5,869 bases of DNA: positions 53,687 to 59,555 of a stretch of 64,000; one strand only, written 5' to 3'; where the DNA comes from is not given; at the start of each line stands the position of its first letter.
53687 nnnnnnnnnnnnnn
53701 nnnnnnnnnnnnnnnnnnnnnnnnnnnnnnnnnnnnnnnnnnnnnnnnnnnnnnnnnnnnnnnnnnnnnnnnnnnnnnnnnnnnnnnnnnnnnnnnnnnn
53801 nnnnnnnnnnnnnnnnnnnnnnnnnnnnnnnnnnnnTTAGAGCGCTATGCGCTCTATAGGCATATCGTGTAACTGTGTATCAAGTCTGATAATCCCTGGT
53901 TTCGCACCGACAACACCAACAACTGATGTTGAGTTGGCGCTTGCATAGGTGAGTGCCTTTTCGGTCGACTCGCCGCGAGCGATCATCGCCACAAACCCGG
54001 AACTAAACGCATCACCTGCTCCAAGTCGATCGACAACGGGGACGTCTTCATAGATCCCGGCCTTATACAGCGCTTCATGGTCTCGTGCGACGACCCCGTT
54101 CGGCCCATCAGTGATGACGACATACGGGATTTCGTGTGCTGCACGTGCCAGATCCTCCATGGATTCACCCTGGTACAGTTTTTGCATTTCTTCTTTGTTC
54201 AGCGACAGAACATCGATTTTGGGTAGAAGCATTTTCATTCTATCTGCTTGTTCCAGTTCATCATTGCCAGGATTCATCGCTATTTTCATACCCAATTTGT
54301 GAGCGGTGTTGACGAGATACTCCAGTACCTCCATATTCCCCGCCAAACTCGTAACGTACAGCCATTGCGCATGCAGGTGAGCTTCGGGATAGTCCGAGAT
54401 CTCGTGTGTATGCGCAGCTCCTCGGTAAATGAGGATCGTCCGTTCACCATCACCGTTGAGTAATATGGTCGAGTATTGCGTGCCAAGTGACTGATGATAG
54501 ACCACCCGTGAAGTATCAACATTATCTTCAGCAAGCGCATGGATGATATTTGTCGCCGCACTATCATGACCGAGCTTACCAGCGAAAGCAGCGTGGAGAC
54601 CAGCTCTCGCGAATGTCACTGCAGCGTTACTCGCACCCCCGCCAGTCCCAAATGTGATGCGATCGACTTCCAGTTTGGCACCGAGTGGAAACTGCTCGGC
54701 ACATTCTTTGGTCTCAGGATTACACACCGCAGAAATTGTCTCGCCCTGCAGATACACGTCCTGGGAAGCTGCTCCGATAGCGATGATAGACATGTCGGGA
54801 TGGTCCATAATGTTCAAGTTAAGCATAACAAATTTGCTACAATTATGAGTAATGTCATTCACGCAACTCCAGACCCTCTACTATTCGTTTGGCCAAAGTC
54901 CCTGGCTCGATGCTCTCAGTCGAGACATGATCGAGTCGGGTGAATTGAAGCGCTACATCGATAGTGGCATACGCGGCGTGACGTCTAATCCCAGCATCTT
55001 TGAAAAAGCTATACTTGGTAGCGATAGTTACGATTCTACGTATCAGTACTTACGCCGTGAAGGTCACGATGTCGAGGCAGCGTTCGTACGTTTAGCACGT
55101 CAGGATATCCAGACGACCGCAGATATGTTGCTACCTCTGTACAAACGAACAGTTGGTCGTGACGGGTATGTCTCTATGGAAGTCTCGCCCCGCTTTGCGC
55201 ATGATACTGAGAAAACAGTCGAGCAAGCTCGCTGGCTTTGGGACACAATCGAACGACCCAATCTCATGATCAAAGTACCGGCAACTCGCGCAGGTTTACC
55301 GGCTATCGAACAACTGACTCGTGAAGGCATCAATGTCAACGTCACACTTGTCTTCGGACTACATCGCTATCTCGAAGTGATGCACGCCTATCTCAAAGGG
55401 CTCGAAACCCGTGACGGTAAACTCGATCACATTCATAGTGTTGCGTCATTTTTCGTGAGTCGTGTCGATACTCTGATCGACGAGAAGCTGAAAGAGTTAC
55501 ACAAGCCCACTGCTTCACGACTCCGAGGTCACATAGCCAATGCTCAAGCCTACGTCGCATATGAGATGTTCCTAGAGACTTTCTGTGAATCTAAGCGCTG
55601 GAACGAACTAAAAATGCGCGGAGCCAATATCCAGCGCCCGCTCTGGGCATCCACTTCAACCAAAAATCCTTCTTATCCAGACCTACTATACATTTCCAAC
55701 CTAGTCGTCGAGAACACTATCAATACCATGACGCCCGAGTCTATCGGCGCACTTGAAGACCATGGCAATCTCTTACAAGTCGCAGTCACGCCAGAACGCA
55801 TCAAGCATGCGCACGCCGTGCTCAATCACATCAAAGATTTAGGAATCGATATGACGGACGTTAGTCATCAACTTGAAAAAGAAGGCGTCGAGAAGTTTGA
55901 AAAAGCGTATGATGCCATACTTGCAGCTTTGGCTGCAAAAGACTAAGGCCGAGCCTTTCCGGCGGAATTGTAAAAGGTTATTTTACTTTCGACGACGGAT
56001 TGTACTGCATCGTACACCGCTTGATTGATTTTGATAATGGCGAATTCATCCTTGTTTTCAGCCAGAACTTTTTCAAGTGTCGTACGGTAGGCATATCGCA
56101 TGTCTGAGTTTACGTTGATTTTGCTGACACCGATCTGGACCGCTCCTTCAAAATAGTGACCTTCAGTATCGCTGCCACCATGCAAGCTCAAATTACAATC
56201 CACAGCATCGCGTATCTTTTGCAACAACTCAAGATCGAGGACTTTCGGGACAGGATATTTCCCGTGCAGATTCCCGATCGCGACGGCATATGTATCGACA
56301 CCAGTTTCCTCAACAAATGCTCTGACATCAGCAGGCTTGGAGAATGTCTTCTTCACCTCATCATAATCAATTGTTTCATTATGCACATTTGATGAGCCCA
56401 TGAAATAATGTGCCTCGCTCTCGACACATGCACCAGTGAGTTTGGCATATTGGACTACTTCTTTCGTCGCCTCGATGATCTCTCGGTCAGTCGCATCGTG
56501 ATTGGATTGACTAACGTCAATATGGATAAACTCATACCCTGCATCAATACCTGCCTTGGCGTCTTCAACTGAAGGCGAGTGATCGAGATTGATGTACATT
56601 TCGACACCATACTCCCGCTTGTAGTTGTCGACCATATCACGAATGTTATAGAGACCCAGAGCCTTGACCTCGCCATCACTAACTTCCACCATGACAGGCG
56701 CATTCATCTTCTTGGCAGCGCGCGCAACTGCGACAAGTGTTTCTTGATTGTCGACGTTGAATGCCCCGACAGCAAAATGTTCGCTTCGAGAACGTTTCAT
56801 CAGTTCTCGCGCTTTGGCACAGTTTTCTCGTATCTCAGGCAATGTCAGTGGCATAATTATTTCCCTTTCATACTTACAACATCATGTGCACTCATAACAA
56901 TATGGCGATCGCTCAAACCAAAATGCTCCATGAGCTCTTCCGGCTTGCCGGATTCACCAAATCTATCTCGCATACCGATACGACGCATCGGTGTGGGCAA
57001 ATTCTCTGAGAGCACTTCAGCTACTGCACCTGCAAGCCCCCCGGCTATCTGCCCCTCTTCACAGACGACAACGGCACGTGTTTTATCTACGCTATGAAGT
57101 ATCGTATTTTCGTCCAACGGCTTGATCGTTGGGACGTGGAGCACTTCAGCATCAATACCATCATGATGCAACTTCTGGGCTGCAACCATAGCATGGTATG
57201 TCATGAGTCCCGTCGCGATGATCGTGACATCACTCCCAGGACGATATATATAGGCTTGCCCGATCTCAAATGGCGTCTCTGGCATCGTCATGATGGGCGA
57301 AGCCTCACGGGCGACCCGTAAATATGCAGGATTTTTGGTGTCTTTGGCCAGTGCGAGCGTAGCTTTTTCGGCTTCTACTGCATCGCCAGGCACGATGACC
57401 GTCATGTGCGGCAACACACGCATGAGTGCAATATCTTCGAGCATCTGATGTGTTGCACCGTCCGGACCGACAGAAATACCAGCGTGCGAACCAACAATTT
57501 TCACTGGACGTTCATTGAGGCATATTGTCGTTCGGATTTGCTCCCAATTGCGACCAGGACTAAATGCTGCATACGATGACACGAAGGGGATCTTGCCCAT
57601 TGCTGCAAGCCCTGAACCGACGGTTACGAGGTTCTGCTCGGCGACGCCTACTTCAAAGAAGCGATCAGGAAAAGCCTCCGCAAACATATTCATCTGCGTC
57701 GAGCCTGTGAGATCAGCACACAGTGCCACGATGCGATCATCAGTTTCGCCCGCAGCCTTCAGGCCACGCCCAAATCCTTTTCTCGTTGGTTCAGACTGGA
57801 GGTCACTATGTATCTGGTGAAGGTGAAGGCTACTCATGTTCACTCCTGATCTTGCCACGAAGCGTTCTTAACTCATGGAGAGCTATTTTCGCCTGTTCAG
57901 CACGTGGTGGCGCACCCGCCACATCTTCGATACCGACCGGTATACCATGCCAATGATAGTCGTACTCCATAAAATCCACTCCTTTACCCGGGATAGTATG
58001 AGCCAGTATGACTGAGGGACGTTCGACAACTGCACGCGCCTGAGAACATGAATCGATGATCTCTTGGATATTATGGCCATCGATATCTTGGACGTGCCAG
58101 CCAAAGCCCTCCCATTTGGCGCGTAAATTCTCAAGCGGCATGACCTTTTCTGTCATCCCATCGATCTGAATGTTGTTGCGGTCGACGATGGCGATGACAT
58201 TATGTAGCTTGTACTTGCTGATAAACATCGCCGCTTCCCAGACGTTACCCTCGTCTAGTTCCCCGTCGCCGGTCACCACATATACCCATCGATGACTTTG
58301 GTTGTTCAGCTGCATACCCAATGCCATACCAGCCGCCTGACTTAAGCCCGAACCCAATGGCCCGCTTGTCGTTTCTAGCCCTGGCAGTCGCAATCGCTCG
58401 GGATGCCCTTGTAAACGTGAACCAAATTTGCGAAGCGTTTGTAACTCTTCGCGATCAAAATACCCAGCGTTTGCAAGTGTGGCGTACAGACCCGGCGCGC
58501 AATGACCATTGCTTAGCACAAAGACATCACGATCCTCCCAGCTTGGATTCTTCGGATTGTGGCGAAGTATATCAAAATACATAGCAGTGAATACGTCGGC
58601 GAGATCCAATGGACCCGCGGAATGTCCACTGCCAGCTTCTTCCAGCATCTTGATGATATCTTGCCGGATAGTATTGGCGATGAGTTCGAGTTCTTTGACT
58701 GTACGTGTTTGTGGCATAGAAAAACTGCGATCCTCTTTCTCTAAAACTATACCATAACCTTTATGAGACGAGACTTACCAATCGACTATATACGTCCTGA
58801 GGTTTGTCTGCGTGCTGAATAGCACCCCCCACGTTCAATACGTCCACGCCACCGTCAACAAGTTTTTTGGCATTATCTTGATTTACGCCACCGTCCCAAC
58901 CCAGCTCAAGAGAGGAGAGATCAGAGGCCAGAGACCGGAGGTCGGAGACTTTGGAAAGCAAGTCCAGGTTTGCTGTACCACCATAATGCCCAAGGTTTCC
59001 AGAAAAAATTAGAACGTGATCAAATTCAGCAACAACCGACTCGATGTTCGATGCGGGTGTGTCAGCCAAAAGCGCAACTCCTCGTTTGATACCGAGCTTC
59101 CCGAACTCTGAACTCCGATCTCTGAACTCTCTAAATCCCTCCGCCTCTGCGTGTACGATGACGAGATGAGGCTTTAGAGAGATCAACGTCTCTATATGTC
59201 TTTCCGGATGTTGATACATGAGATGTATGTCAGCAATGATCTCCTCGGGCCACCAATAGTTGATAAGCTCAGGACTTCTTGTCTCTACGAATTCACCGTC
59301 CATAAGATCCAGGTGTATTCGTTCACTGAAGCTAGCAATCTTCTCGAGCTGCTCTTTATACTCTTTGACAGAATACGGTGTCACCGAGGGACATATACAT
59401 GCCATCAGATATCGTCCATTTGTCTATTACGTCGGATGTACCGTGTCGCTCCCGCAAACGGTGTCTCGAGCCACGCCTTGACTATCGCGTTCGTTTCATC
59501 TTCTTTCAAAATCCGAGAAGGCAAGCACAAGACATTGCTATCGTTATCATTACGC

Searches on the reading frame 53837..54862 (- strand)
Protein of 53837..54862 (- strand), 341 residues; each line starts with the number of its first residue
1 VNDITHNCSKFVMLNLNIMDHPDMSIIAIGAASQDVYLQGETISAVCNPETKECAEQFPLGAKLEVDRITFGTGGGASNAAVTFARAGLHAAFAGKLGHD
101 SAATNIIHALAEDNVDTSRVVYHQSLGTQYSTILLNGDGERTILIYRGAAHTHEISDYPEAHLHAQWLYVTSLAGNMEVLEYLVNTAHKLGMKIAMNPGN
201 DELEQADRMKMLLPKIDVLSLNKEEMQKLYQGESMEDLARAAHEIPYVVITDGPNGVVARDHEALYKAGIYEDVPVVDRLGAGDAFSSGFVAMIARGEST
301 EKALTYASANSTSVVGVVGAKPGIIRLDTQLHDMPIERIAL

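Call 107: search_protein_families(library=pfam, proteins=[window:53837-54862:-], max_evalue=0.00001)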
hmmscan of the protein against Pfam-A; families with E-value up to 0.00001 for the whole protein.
window:53837-54862:- (341 aa): 1 family
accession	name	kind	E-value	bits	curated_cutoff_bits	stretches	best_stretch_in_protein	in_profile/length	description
PF00294.29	PfkB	-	7.3e-42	144.2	25.8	1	58-321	21-296/302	pfkB family carbohydrate kinase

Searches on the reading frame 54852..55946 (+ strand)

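Call 107: search_protein_families(library=pfam, proteins=[window:54852-55946:+], max_evalue=0.00001)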
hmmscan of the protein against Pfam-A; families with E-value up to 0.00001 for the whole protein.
window:54852-55946:+ (364 aa): 1 family
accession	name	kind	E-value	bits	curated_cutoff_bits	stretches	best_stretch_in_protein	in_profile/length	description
PF00923.25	TAL_FSA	-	1.7e-80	270.9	27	1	18-359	2-284/285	Transaldolase/Fructose-6-phosphate aldolase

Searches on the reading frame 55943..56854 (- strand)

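Call 107: search_protein_families(library=pfam, proteins=[window:55943-56854:-], max_evalue=0.00001)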
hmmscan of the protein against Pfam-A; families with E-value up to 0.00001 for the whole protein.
window:55943-56854:- (303 aa): 1 family
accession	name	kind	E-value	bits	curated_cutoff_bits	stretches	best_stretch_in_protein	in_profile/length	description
PF01116.26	F_bP_aldolase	-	1e-61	209.4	25.5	1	14-300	2-277/277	Fructose-bisphosphate aldolase class-II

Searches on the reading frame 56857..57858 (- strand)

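Call 107: search_protein_families(library=pfam, proteins=[window:56857-57858:-], max_evalue=0.00001)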
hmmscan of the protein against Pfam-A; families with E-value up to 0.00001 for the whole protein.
window:56857-57858:- (333 aa): 3 families
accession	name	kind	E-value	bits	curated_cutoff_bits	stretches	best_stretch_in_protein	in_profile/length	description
PF02779.29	Transket_pyr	-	3e-40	138.1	27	1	25-186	5-171/174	Transketolase, pyrimidine binding domain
PF02780.25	Transketolase_C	-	4.8e-35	120.6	25.9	1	200-320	1-124/124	Transketolase, C-terminal domain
PF22613.1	Transketolase_C_1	-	9.9e-09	35.8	27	1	208-315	8-112/113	Transketolase-like TK C-terminal domain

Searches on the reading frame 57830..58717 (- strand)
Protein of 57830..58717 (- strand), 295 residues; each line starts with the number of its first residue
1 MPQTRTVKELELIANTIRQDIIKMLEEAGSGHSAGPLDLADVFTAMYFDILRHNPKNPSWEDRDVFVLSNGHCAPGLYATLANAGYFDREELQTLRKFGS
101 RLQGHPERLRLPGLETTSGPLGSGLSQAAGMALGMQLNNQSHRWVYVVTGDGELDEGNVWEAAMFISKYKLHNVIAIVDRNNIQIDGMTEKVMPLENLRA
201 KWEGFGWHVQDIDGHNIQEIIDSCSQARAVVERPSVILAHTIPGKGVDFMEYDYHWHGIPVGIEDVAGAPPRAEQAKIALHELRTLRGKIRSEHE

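Call 107: search_protein_families(library=pfam, proteins=[window:57830-58717:-], max_evalue=0.00001)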
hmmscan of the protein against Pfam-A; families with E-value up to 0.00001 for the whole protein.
window:57830-58717:- (295 aa): 4 families
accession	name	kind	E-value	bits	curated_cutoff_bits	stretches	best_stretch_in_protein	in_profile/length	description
PF00456.26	Transketolase_N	-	5.5e-60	203.5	22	1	13-267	5-269/334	Transketolase, thiamine diphosphate binding domain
PF13292.11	DXP_synthase_N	-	1.5e-10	41.2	21.2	1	7-186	15-176/274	1-deoxy-D-xylulose-5-phosphate synthase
PF00676.26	E1_dh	-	2.6e-06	27.1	22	1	115-229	97-209/300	Dehydrogenase E1 component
PF09364.15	XFP_N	-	6.6e-06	25.6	23.7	1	110-220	131-240/364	XFP N-terminal domain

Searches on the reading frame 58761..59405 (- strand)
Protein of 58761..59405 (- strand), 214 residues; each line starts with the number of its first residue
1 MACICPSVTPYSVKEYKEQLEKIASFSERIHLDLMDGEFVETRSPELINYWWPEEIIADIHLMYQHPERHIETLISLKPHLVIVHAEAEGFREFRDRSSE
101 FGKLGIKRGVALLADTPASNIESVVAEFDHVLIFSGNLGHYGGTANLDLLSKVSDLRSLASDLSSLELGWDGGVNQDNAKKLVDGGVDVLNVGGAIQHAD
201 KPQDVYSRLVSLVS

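Call 107: search_protein_families(library=pfam, proteins=[window:58761-59405:-], max_evalue=0.00001)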
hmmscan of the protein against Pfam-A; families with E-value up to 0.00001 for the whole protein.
window:58761-59405:- (214 aa): 1 family
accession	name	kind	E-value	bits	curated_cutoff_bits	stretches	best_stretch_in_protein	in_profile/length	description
PF00834.25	Ribul_P_3_epim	-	8.5e-29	100.8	21.1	1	4-196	2-197/198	Ribulose-phosphate 3 epimerase family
